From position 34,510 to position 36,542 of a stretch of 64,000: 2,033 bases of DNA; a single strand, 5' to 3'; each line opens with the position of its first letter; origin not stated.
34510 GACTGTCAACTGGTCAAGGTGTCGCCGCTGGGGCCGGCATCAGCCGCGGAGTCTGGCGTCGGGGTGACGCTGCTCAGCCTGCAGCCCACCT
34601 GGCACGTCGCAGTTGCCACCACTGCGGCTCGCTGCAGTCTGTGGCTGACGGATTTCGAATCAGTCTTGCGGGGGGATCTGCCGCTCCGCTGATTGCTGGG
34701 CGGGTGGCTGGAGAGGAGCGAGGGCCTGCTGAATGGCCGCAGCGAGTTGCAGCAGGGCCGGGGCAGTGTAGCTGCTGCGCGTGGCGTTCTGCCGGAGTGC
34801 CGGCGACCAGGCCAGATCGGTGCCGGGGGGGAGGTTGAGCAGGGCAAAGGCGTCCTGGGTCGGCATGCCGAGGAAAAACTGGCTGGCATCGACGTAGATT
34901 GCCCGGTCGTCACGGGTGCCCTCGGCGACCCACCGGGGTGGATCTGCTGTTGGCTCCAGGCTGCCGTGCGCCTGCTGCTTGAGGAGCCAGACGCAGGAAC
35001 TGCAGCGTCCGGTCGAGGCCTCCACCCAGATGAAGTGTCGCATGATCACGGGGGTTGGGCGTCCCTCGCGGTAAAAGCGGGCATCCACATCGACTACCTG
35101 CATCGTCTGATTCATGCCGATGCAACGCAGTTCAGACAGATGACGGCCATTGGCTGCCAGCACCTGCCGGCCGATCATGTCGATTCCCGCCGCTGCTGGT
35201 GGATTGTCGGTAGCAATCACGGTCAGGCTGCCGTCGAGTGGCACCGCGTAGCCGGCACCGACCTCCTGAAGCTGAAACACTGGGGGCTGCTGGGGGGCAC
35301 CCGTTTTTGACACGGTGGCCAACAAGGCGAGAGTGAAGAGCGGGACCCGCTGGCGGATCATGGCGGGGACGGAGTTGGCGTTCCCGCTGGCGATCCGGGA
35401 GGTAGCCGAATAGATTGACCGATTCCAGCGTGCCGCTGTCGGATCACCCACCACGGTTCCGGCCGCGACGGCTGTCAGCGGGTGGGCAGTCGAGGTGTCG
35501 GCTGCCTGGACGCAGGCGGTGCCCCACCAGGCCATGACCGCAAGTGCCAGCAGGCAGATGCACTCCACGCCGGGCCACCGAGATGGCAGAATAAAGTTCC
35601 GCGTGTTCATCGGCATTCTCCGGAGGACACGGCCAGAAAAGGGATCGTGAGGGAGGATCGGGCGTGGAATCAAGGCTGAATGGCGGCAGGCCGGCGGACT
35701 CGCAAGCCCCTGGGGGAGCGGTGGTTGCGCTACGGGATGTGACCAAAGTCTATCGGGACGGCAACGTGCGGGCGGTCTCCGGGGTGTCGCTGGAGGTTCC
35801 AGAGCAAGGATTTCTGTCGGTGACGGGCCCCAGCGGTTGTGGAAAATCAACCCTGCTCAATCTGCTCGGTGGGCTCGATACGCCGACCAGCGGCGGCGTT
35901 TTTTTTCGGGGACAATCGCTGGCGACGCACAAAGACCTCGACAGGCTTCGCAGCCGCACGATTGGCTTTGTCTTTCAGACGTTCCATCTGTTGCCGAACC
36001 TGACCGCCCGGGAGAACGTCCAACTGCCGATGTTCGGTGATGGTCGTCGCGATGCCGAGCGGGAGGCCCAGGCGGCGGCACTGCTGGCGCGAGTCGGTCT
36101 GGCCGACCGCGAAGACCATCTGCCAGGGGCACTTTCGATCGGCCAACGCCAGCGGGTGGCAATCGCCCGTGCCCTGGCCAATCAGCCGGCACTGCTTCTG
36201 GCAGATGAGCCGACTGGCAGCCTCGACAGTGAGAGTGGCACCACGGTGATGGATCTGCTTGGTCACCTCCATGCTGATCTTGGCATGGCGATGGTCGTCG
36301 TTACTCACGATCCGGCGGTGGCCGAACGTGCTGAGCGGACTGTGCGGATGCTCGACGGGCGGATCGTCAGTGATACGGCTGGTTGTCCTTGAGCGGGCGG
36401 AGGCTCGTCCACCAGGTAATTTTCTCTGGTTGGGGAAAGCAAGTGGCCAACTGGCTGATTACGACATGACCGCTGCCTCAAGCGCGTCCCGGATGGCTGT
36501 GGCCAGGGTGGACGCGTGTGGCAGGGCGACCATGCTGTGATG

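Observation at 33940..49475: Compact hybrid PKS-NRPS locus with its own PPTase, ABC exporter parts, an unknown secreted protein and a beta-barrel OMP: candidate lipo-amino-acid or lipopeptide production and export system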

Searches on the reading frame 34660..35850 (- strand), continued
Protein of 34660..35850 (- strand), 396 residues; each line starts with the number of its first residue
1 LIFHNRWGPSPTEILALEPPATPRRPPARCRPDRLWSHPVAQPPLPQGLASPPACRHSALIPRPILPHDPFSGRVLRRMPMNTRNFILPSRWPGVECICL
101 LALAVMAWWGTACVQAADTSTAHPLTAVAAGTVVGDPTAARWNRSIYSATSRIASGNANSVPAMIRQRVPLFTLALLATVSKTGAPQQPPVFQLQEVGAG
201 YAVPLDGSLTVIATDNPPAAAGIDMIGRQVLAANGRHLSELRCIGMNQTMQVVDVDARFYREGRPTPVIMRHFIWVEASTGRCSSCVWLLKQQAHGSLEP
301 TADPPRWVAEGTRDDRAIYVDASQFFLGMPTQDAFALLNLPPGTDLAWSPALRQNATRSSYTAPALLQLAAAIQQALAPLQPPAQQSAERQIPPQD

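Call 40: search_protein_representatives(alignment_id=A1)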
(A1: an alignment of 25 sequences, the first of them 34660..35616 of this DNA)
Query: 25 sequences, 306 profile positions. Proteins with E-value up to 0.001 (for the whole library): 539; up to 1e-10: 425; up to 1e-30: 241. The best 150 are listed.
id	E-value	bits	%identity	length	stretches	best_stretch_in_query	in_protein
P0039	4.3e-139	479.0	-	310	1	5-305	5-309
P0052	1.1e-119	415.3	-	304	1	23-305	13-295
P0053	4.6e-102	357.4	-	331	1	19-305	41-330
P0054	3.2e-94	331.6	-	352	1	15-300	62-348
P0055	1.3e-90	319.8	-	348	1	19-305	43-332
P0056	1.7e-83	296.4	-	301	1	20-300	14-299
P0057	4.1e-83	295.2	-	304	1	18-298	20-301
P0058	1.5e-82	293.3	-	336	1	23-300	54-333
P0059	6.4e-82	291.2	-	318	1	36-303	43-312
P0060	1.5e-79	283.5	-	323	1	11-300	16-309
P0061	7.6e-79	281.1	-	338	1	34-299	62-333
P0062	1.3e-77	277.1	-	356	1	35-305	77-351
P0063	2.7e-77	276.1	-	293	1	30-301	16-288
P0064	1.2e-76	273.9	-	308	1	30-298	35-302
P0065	1.6e-76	273.5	-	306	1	22-299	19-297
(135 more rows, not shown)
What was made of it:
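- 34660..35616 (-): Secreted protein of unknown function with no recognisable fold (318 aa). An HMM search found 539 representative clusters at E<=1e-3 (call 40).
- The unknown-protein family is far larger than the megasynthase clade (call 40).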

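Call 41: search_protein_families(library=ncbifam, proteins=[window:34660-35616:-], max_evalue=0.001)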
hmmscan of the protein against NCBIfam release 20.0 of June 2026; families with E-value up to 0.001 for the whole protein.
window:34660-35616:- (318 aa): 0 families

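Call 53: find_encoding_contigs(protein=P0028, flank=10000, max_places=3)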
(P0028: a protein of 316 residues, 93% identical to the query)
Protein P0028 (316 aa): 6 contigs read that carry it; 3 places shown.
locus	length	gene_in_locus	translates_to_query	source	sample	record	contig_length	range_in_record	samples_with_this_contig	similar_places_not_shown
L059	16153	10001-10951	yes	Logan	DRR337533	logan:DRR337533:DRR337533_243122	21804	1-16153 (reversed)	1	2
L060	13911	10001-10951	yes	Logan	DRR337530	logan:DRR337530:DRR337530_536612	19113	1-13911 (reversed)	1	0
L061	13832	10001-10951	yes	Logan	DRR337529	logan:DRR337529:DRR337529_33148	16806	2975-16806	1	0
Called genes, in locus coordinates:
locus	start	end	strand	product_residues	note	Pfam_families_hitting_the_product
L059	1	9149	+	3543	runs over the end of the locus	PF00109:ketoacyl-synt, PF02801:Ketoacyl-synt_C, PF16197:KAsynt_C_assoc, PF00698:Acyl_transf_1, PF21089:PKS_DH_N, PF14765:PS-DH, PF22953:SpnB_Rossmann, PF08240:ADH_N, +12 more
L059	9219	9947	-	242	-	PF13191:AAA_16 (weak), PF00005:ABC_tran, PF13304:AAA_21 (faint)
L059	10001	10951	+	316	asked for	-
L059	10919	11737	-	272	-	PF22624:AASDHPPT_N (weak), PF01648:ACPS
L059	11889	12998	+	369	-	PF01343:Peptidase_S49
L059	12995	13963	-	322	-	-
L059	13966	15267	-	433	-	PF01590:GAF, PF13185:GAF_2, PF13492:GAF_3, PF07228:SpoIIE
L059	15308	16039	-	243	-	PF03167:UDG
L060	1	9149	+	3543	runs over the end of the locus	PF00109:ketoacyl-synt, PF02801:Ketoacyl-synt_C, PF16197:KAsynt_C_assoc, PF00698:Acyl_transf_1, PF21089:PKS_DH_N, PF14765:PS-DH, PF22953:SpnB_Rossmann, PF08240:ADH_N, +12 more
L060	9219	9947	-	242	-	PF13191:AAA_16 (weak), PF00005:ABC_tran, PF13304:AAA_21 (faint)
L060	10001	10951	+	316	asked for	-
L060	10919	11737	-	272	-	PF22624:AASDHPPT_N (weak), PF01648:ACPS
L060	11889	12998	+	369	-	PF01343:Peptidase_S49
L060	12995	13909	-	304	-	?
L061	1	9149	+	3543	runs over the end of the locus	PF00109:ketoacyl-synt, PF02801:Ketoacyl-synt_C, PF16197:KAsynt_C_assoc, PF00698:Acyl_transf_1, PF21089:PKS_DH_N, PF14765:PS-DH, PF22953:SpnB_Rossmann, PF08240:ADH_N, +12 more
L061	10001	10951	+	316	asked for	-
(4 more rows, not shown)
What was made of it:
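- Checked: The ORF opens at 33787, and homologues are called at 272 aa (call 53).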

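Call 83: search_protein_families(library=pfam, proteins=[L011:6576-9797:-, L011:10983-11636:-, L013:8411-9652:+, L013:10963-13239:-, L013:6916-8433:-, L029:7576-9495:+, L029:6334-7485:-, L024:2994-6134:-, L022:923-1684:-], max_evalue=0.001)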
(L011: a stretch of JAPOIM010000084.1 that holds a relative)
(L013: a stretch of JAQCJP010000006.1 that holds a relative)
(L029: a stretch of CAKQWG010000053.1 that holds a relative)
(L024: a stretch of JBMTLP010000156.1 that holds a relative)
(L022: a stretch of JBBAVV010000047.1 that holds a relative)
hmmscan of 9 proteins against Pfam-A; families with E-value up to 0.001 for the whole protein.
L011:6576-9797:- (1073 aa): 3 families
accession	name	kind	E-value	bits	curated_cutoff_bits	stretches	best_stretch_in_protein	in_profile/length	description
PF01979.26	Amidohydro_1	-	6.4e-30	105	25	2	917-1006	238-342/345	Amidohydrolase family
PF07969.17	Amidohydro_3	-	8.1e-28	98.6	29.7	3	917-1008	361-470/472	Amidohydrolase family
PF22643.2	NagA_N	-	0.00014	22.4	27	0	60-106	3-49/51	NagA composite domain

L011:10983-11636:- (217 aa): 1 family
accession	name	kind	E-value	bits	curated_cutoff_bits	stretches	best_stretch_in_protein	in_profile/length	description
PF05153.21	MIOX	-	2.3e-101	339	25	1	3-217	30-249/249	Myo-inositol oxygenase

L013:8411-9652:+ (413 aa): 2 families
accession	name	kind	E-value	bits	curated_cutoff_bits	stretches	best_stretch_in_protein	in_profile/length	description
PF07075.17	NamZ_N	-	3.4e-70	236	26.9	1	37-248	1-202/203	Exo-beta-N-acetylmuramidase NamZ, N-terminal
PF20732.2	NamZ_C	-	3e-55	187.6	25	1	253-412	2-152/152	Exo-beta-N-acetylmuramidase NamZ, C-terminal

L013:10963-13239:- (758 aa): 2 families
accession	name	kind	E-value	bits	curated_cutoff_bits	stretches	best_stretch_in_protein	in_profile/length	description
PF07971.18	Glyco_hydro_92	-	3.3e-187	623.5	24.6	1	276-737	1-464/464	Glycosyl hydrolase family 92 catalytic domain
PF17678.7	Glyco_hydro_92N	-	1e-73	248.5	34.5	1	30-270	1-236/236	Glycosyl hydrolase family 92 N-terminal domain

L013:6916-8433:- (505 aa): 0 families

L029:7576-9495:+ (639 aa): 2 families
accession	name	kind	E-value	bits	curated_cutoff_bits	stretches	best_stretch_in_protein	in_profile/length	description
PF02690.20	Na_Pi_cotrans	-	3.9e-60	202.3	29.1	2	99-234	1-136/137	Na+/Pi-cotransporter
PF01895.24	PhoU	-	4.2e-11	43.5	23.5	1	444-528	1-84/89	PhoU domain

L029:6334-7485:- (383 aa): 1 family
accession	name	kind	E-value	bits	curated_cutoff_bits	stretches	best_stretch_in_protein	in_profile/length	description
PF01075.23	Glyco_transf_9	-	1.2e-33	116.9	22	1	93-336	10-232/247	Glycosyltransferase family 9 (heptosyltransferase)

L024:2994-6134:- (1046 aa): 4 families
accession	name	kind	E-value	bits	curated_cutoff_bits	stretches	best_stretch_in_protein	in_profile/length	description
PF01979.26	Amidohydro_1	-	2.6e-25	89.8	25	2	889-978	238-342/345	Amidohydrolase family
PF07969.17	Amidohydro_3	-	8.5e-23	82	29.7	2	923-980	407-470/472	Amidohydrolase family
PF22643.2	NagA_N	-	4.3e-05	24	27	0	616-653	14-51/51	NagA composite domain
PF22039.1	HUTI_composite_bact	-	0.00051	20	25.5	0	623-635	3-15/26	Imidazolonepropionase-like composite domain, bacteria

L022:923-1684:- (253 aa): 0 families

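Call 88: fold_search(model_id=the predicted structure, library=viral)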
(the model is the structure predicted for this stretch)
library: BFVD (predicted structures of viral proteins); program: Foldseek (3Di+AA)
matches with E <= 10: 498; with E <= 0.001: 0
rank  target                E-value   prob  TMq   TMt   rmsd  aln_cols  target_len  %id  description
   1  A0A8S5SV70            8.3e-02  0.06  0.10  0.04  21.3       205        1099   15  CHC2 zinc finger protein [Siphoviridae sp. ctHOG1]
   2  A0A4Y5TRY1            1.2e-01  0.11  0.14  0.08  26.2       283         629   11  (no name in the UniProt tables at hand)
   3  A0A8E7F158            1.5e-01  0.16  0.14  0.23  18.5       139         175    9  (no name in the UniProt tables at hand)
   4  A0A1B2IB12            1.9e-01  0.06  0.11  0.13  18.2       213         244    9  (no name in the UniProt tables at hand)
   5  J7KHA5                2.1e-01  0.12  0.15  0.20  19.1       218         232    7  Uncharacterized protein [Erwinia phage phiEaH2]
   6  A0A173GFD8            2.5e-01  0.08  0.12  0.18  17.9       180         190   10  Uncharacterized protein [Erwinia phage vB_EamM_Deimos-Minion]
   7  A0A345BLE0            3.0e-01  0.09  0.14  0.19  17.9       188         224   10  Uncharacterized protein [Erwinia phage Wellington]
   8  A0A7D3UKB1            3.0e-01  0.08  0.13  0.18  20.1       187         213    7  (no name in the UniProt tables at hand)
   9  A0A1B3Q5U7            3.0e-01  0.07  0.10  0.07  29.9       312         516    7  Phage maturation protein [ssRNA phage DC]
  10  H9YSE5                3.2e-01  0.04  0.09  0.14  31.4       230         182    9  (no name in the UniProt tables at hand)
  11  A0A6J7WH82            3.4e-01  0.03  0.11  0.12  23.6       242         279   10  Uncharacterized protein [uncultured Caudovirales phage]
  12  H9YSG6                3.5e-01  0.07  0.11  0.07  15.2       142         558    7  (no name in the UniProt tables at hand)
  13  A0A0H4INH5            3.5e-01  0.06  0.13  0.10  15.6       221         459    9  Uncharacterized protein [Stenotrophomonas phage IME-SM1]
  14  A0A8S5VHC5            3.5e-01  0.03  0.10  0.05  24.7       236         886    9  Uncharacterized protein [Myoviridae sp. ctkfK18]
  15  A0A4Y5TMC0            3.7e-01  0.07  0.11  0.17  16.6       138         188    9  (no name in the UniProt tables at hand)
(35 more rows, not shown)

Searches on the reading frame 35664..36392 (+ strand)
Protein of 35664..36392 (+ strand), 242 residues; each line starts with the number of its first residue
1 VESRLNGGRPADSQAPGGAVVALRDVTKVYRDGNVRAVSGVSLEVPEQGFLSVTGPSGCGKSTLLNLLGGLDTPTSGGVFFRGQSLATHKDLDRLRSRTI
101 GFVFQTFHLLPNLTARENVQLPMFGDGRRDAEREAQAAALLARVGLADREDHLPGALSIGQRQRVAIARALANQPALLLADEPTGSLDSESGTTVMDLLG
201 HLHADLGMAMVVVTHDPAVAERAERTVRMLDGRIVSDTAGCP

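Call 4: search_protein_families(library=pfam, proteins=[window:35664-36392:+], max_evalue=0.01)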
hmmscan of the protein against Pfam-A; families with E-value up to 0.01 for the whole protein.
window:35664-36392:+ (242 aa): 8 families
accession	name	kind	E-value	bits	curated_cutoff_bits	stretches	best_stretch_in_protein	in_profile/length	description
PF00005.33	ABC_tran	-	1.6e-34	119.8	25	1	39-184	2-136/137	ABC transporter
PF13191.12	AAA_16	-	4.7e-05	24.4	32.6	1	46-198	20-155/167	AAA ATPase domain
PF02463.25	SMC_N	-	0.00025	21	40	0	149-230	135-212/220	RecF/RecN/SMC N terminal domain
PF13401.12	AAA_22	-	0.00051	20.8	27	1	47-72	4-29/130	AAA domain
PF13555.12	AAA_29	-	0.00064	19.9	27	1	39-65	13-39/61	P-loop containing region of AAA domain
PF13304.12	AAA_21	-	0.00076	20.1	27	0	52-73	3-27/304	AAA domain, putative AbiEii toxin, Type IV TA system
PF03215.21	Rad17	-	0.0026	18.2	23.8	1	41-68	38-65/186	Rad17 P-loop domain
PF03193.22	RsgA_GTPase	-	0.0092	16.2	30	0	50-70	108-128/174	RsgA GTPase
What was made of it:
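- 35664..36392 (+): LolD/MacB/DevA-type ABC ATPase. ABC_tran at 1.6e-34 (call 4).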

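Call 41: search_protein_families(library=ncbifam, proteins=[window:35664-36392:+], max_evalue=0.001)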
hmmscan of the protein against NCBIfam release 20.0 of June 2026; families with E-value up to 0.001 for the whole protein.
window:35664-36392:+ (242 aa): 186 families (the best 25 are shown)
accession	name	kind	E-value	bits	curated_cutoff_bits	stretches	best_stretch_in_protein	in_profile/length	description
TIGR02211.1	LolD_lipo_ex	equivalog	2.5e-65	220.1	307.75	1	22-235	3-220/221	lipoprotein-releasing ABC transporter ATP-binding protein LolD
NF008639.0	PRK11629.1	equivalog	7.2e-63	212.1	360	1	23-236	9-226/234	lipoprotein-releasing ABC transporter ATP-binding protein LolD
NF007826.0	PRK10535.1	equivalog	1.8e-60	205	966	1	19-238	3-225/648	macrolide ABC transporter ATP-binding protein/permease MacB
NF007879.0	PRK10584.1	equivalog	1.1e-56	192.1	336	1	32-235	18-225/228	putative ABC transporter ATP-binding protein YbbA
TIGR02673.1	FtsE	equivalog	2.1e-56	190.9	264.85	1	20-231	1-212/214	cell division ATP-binding protein FtsE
TIGR02982.1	heterocyst_DevA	subfamily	1.4e-55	188.2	295.8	1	20-234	1-219/220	ABC exporter ATP-binding subunit, DevA family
TIGR03608.1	L_ocin_972_ABC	subfamily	3e-50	170.6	254.85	1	24-229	2-206/206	putative bacteriocin export ABC transporter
NF038007.1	ABC_ATP_DarD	equivalog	2.6e-48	164.4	375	1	22-234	3-218/218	darobactin export ABC transporter ATP-binding protein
TIGR03265.1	PhnT2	equivalog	2e-47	162.1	457.7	1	22-235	6-214/353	putative 2-aminoethylphosphonate ABC transporter ATP-binding protein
NF007027.0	PRK09493.1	equivalog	2.3e-47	161.4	379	1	21-238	2-218/240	glutamine ABC transporter ATP-binding protein GlnQ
TIGR00968.1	3a0106s01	subfamily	6e-45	153.6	342.75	1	23-235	3-210/237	sulfate ABC transporter ATP-binding protein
TIGR02314.1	ABC_MetN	equivalog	2.7e-44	151.6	499.7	1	21-234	2-219/343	methionine ABC transporter ATP-binding protein MetN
TIGR02315.1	ABC_phnC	equivalog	8e-44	149.9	266.1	1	22-238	3-228/243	phosphonate ABC transporter ATP-binding protein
NF040933.2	ABC_arch_GlcV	equivalog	1.3e-43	149.3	450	1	21-219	3-204/357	glucose ABC transporter ATP-binding protein GlcV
TIGR01186.1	proV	subfamily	2.7e-41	141.9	326.6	1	33-236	4-210/363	betaine/proline/choline family ABC transporter ATP-binding protein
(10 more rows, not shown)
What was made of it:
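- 35664..36392 (+): Best NCBIfam hits are LolD (220 bits, cut-off 308), MacB and DevA, all below their cut-offs (call 41).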
